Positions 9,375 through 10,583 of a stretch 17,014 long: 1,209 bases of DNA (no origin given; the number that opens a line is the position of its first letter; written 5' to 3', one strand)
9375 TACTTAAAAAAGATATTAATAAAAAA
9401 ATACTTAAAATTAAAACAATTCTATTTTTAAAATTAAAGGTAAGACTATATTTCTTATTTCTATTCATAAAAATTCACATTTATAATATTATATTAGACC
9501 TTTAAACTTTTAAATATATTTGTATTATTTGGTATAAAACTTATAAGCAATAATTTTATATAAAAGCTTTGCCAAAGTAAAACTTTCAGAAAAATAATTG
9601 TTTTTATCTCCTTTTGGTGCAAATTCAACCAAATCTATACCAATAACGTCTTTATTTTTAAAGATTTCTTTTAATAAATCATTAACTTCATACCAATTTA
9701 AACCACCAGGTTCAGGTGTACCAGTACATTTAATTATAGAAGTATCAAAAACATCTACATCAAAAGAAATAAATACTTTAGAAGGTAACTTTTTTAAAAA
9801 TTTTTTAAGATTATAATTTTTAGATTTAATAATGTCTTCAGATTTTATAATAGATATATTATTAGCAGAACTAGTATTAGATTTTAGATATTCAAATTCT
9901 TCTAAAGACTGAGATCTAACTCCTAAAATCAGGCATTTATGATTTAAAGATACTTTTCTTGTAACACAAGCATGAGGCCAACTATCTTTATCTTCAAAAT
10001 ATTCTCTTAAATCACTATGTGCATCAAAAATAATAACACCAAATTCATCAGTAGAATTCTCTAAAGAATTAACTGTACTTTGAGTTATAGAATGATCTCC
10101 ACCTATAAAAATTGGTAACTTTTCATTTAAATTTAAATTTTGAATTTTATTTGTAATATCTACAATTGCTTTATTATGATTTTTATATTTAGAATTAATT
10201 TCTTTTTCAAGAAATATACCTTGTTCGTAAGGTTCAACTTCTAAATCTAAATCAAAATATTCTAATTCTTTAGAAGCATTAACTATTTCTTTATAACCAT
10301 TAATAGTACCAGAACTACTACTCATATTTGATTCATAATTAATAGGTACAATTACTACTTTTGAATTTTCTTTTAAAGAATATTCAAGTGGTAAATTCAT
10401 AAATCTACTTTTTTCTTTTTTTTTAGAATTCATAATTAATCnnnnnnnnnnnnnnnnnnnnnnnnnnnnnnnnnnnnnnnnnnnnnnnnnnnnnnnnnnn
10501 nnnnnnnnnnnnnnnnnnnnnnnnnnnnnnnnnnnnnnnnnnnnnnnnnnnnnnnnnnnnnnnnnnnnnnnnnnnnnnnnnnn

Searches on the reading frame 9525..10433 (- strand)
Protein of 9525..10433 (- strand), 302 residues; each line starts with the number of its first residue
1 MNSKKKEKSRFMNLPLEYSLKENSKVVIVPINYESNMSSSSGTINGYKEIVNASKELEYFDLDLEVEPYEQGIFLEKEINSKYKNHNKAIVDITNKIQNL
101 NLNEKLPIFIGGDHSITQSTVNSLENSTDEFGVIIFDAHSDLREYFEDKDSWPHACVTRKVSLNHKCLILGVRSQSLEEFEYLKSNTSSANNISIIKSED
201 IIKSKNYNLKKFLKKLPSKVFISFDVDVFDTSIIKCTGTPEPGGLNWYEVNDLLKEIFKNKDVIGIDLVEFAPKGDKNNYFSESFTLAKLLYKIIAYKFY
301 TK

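Call 3: search_protein_families(library=pfam, proteins=[window:9525-10433:-], max_evalue=1)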
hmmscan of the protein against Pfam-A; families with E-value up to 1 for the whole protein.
window:9525-10433:- (302 aa): 1 family
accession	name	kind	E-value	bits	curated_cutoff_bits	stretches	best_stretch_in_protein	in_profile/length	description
PF00491.26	Arginase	-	2.5e-48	165.4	22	1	25-292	2-275/280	Arginase family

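Call 8: search_protein_families(library=ncbifam, proteins=[window:9525-10433:-], max_evalue=0.01)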
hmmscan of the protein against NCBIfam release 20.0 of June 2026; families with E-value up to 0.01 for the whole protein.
window:9525-10433:- (302 aa): 5 families
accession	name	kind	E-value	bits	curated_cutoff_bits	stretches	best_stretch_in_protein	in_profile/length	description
TIGR01230.1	agmatinase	equivalog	1.2e-47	162.8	174.3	1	21-296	10-274/275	agmatinase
NF002564.0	PRK02190.1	subfamily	9.8e-27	93.9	302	1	6-279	16-284/307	agmatinase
TIGR01229.1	rocF_arginase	equivalog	2.7e-25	89.3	227.6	1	39-279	12-279/300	arginase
TIGR01227.1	hutG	equivalog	2.2e-21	76.4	229.15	1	78-281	85-294/307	formimidoylglutamase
NF010347.0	PRK13775.1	equivalog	1.1e-06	28.2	381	1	88-283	113-314/331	formimidoylglutamase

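Call 78: search_protein_families(library=padloc, proteins=[window:9525-10433:-], max_evalue=0.01)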
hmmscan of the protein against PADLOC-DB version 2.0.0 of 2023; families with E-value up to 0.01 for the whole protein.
window:9525-10433:- (302 aa): 0 families
